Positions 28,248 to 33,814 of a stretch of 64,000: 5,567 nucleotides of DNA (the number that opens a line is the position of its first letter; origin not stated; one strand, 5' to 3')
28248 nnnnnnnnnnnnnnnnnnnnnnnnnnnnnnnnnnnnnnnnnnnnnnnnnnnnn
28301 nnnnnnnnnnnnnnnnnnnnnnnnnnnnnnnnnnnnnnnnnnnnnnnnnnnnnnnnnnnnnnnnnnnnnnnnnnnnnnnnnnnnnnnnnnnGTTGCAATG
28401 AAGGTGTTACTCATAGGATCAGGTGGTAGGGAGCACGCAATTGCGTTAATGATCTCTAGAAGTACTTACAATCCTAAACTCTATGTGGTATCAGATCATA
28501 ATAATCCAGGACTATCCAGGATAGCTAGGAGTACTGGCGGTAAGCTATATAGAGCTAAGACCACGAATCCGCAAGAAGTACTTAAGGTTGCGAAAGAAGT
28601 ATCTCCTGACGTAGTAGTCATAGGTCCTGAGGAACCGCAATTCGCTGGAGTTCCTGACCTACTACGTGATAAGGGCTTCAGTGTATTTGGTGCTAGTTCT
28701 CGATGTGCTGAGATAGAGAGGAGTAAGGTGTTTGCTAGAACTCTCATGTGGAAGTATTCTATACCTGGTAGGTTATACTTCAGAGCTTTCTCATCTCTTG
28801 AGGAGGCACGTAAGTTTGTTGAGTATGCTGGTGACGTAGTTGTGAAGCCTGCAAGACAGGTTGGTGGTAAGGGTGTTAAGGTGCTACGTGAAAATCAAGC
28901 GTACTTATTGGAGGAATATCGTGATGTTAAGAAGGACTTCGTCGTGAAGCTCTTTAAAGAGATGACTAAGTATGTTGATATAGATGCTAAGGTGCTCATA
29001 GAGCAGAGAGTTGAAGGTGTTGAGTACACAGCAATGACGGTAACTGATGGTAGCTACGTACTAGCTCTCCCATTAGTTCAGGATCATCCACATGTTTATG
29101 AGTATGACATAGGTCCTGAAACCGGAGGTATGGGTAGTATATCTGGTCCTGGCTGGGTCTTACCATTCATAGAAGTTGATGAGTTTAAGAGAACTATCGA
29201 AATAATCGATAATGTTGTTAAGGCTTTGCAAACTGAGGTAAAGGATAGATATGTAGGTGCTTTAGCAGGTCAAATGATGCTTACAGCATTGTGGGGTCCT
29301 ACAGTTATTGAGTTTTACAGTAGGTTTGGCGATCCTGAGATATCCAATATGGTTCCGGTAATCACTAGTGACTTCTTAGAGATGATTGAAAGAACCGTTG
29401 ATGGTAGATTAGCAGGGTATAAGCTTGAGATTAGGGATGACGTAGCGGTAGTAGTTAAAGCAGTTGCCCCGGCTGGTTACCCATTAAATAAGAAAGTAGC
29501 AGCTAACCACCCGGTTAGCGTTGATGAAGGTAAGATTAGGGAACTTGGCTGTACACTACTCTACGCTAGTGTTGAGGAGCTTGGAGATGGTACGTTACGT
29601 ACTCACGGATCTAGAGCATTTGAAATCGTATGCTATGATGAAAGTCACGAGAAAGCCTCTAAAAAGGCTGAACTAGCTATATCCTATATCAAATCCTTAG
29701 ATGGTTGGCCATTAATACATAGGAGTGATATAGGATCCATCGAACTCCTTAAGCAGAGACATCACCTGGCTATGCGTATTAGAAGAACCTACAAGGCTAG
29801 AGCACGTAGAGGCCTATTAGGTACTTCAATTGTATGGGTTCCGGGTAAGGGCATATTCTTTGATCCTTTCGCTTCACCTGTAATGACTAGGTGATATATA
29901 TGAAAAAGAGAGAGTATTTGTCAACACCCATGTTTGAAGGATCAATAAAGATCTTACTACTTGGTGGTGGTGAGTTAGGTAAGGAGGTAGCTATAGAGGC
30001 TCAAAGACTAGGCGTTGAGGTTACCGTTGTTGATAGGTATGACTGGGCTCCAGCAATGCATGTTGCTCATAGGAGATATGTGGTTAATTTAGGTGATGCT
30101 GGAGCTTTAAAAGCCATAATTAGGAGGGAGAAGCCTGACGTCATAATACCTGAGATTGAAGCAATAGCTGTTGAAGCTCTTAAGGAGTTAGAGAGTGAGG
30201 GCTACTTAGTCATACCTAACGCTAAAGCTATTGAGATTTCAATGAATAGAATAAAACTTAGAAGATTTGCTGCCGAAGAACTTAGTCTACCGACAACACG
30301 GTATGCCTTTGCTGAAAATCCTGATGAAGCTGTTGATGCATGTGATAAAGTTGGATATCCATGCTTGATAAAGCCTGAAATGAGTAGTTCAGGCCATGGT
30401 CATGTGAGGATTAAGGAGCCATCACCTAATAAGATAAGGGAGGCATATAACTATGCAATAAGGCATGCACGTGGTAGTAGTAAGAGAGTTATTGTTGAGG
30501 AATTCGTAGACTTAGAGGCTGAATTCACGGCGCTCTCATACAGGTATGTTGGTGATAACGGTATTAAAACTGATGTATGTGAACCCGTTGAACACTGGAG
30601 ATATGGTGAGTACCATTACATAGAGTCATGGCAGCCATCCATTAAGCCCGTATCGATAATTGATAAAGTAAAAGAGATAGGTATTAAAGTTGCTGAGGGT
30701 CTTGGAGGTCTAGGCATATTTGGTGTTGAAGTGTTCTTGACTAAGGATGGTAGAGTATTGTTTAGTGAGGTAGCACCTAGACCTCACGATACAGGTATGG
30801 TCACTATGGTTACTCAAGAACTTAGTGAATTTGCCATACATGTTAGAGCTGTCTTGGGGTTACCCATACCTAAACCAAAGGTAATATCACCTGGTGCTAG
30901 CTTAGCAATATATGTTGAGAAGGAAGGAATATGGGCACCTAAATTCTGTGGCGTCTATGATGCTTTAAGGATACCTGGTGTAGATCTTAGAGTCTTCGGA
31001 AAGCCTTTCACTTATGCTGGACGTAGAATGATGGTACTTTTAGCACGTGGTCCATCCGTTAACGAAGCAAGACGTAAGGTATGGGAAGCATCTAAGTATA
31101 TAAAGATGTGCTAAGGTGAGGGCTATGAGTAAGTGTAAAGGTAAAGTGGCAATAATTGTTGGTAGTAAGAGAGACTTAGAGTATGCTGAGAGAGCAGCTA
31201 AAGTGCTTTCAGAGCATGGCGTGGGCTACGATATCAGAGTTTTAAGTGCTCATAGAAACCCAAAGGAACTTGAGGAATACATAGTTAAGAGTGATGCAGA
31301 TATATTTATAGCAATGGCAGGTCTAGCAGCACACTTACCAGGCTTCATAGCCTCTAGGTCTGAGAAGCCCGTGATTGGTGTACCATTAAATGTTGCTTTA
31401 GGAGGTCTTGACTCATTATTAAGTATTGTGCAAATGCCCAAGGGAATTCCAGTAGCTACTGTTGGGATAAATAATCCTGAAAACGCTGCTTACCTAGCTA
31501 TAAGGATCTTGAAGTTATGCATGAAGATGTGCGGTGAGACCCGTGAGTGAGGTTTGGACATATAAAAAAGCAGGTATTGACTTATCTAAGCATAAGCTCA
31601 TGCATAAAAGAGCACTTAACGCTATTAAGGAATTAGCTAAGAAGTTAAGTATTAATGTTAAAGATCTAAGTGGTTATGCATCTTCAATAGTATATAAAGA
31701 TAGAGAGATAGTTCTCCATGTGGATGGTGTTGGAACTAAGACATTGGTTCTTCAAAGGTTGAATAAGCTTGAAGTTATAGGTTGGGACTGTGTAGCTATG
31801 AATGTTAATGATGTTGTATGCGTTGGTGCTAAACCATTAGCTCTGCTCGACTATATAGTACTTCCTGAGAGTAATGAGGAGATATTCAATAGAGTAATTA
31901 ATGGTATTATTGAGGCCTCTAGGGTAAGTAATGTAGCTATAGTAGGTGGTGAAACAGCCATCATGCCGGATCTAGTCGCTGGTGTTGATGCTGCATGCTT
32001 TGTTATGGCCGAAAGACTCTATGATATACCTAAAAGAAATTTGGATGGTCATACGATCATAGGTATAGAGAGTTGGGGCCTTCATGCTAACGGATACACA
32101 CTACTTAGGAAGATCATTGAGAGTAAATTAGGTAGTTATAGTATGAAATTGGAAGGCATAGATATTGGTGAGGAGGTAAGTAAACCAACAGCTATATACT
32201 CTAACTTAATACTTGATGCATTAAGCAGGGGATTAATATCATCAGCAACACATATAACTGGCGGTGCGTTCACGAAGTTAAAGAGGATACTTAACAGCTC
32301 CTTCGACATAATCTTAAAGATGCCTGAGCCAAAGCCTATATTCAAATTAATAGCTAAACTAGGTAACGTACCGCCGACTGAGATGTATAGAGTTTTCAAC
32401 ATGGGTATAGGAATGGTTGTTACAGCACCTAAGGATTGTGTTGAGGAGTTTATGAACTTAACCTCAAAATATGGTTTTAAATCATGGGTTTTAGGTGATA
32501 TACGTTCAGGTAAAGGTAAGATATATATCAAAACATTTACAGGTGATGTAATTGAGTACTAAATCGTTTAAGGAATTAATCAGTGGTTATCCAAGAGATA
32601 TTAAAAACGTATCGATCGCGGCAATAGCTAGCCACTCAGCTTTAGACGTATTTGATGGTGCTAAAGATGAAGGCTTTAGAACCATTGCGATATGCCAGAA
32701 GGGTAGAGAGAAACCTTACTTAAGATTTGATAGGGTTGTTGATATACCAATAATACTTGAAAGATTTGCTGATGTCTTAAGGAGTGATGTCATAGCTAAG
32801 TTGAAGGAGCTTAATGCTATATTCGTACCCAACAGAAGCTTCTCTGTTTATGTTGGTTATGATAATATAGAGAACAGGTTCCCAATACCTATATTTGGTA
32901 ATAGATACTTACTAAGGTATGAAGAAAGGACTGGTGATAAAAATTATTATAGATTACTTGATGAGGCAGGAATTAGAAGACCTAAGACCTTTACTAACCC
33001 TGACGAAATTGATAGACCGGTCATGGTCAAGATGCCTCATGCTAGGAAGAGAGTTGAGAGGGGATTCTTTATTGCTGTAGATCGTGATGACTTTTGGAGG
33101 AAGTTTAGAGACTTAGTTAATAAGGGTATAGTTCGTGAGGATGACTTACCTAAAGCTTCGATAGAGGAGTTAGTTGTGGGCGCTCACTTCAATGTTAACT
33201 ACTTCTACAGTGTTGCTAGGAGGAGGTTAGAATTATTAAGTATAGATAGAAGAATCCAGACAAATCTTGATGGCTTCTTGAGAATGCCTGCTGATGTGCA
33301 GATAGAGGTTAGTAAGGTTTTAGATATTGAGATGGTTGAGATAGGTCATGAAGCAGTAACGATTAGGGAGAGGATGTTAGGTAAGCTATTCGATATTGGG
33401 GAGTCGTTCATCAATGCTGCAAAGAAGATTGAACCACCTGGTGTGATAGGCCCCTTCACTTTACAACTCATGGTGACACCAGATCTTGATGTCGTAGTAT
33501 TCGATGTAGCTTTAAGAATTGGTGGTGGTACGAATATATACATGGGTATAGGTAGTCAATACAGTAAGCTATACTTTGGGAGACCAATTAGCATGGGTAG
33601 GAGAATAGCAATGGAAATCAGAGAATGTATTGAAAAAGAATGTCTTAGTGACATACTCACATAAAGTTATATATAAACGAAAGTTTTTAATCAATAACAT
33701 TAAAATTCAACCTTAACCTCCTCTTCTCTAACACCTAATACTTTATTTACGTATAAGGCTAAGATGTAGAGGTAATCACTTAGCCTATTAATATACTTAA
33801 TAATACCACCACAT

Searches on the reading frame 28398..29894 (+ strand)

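Call 19: search_protein_families(library=pfam, proteins=[window:28398-29894:+])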
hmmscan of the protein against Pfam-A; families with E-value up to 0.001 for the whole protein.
window:28398-29894:+ (498 aa): 4 families
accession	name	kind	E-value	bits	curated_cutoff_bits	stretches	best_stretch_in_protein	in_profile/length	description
PF01071.24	GARS_A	-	4e-38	131.7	27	1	109-314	2-193/194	Phosphoribosylglycinamide synthetase, ATP-grasp (A) domain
PF02844.21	GARS_N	-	6.3e-24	85.1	29.5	1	1-107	1-100/100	Phosphoribosylglycinamide synthetase, N domain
PF02843.22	GARS_C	-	5.3e-10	39.9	34.8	1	352-447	2-91/92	Phosphoribosylglycinamide synthetase, C domain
PF13535.11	ATP-grasp_4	-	0.00078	19.5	27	0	147-212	5-68/160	ATP-grasp domain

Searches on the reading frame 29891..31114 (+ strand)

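Call 19: search_protein_families(library=pfam, proteins=[window:29891-31114:+])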
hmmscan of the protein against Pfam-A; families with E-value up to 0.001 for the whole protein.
window:29891-31114:+ (407 aa): 9 families
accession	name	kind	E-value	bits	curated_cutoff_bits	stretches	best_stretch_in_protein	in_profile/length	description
PF02222.28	ATP-grasp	-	8.7e-41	140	27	1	128-314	3-179/179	ATP-grasp domain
PF22660.2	RS_preATP-grasp-like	-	4e-13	50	27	1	20-117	3-97/98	Ribonucleotide synthetase preATP-grasp domain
PF21244.3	PurT_C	-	1.7e-11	43.9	26.7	1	336-402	2-66/68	PurT, C-terminal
PF07478.18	Dala_Dala_lig_C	-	3.3e-09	37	24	1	139-301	19-179/204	D-ala D-ala ligase C-terminus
PF02786.22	CPSase_L_D2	-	5.1e-06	26.6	19.8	1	130-207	11-90/211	Carbamoyl-phosphate synthase L chain, ATP binding domain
PF14397.11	ATPgrasp_ST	-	0.00012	21.8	31.4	0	147-222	51-136/278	Sugar-transfer associated ATP-grasp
PF00070.33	Pyr_redox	-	0.00021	22.2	22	0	20-51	1-32/82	Pyridine nucleotide-disulphide oxidoreductase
PF21360.3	PylC-like_N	-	0.00043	20.8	27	1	21-101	1-85/96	PylC-like, N-terminal domain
PF07992.20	Pyr_redox_2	-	0.00066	19.6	26.1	0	19-53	143-177/291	Pyridine nucleotide-disulphide oxidoreductase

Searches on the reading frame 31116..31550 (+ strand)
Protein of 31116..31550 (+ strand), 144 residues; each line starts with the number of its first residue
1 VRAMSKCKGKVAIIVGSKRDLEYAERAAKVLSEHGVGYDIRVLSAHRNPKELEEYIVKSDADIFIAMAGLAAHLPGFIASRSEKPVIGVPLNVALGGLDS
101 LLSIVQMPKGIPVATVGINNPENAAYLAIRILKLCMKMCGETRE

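Call 19: search_protein_families(library=pfam, proteins=[window:31116-31550:+])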
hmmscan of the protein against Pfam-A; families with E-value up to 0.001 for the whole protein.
window:31116-31550:+ (144 aa): 1 family
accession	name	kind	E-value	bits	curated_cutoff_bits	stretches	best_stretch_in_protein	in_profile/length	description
PF00731.26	AIRC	-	2.1e-49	167.3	30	1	10-135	1-130/148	AIR carboxylase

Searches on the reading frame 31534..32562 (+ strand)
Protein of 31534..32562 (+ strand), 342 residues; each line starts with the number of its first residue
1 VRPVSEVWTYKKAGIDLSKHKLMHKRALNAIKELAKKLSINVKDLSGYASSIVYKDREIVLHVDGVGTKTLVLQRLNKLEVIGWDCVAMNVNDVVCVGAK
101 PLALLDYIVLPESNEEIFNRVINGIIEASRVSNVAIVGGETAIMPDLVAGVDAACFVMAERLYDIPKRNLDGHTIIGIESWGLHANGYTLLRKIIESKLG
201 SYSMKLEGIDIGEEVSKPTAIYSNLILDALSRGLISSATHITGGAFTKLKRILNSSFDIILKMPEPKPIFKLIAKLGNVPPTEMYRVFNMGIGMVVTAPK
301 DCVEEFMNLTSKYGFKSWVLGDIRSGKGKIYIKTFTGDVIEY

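Call 19: search_protein_families(library=pfam, proteins=[window:31534-32562:+])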
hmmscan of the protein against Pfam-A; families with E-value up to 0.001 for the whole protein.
window:31534-32562:+ (342 aa): 2 families
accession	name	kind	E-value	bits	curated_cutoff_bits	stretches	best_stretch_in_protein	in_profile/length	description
PF00586.29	AIRS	-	3e-23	82.8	24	1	55-143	11-96/112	AIR synthase related protein, N-terminal domain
PF02769.27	AIRS_C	-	6.7e-23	82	23.1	1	172-328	3-151/156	AIR synthase related protein, C-terminal domain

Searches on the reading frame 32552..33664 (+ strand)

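Call 19: search_protein_families(library=pfam, proteins=[window:32552-33664:+])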
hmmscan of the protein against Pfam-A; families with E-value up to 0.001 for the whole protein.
window:32552-33664:+ (370 aa): 2 families
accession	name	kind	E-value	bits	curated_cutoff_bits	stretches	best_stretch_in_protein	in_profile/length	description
PF06973.17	DUF1297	-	5.2e-79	264.6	23.8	1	180-370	1-188/188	Domain of unknown function (DUF1297)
PF06849.18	DUF1246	-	5e-47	159.3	25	1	22-147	1-122/122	Protein of unknown function (DUF1246)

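Call 64: search_protein_families(library=ncbifam, proteins=[window:32552-33664:+], max_evalue=0.001)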
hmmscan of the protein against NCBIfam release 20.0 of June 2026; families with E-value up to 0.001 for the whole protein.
window:32552-33664:+ (370 aa): 6 families
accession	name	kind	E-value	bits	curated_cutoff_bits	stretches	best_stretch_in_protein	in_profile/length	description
NF009780.0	PRK13278.1-5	equivalog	3e-113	378.5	556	1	6-370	7-361/361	formate--phosphoribosylaminoimidazolecarboxamide ligase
NF009783.0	PRK13278.2-4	equivalog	4e-91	305.6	590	1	16-369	13-355/356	formate--phosphoribosylaminoimidazolecarboxamide ligase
NF009779.0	PRK13278.1-3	equivalog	7.3e-73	245.6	580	1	20-370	3-333/333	formate--phosphoribosylaminoimidazolecarboxamide ligase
NF009778.0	PRK13278.1-1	equivalog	1.2e-68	231.7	570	1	17-369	17-355/356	formate--phosphoribosylaminoimidazolecarboxamide ligase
NF009781.0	PRK13278.1-6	subfamily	5.4e-64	216.3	603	1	4-369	5-355/356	formate--phosphoribosylaminoimidazolecarboxamide ligase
NF009782.0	PRK13278.2-1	equivalog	7.3e-39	133.9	482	1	22-369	3-309/310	formate--phosphoribosylaminoimidazolecarboxamide ligase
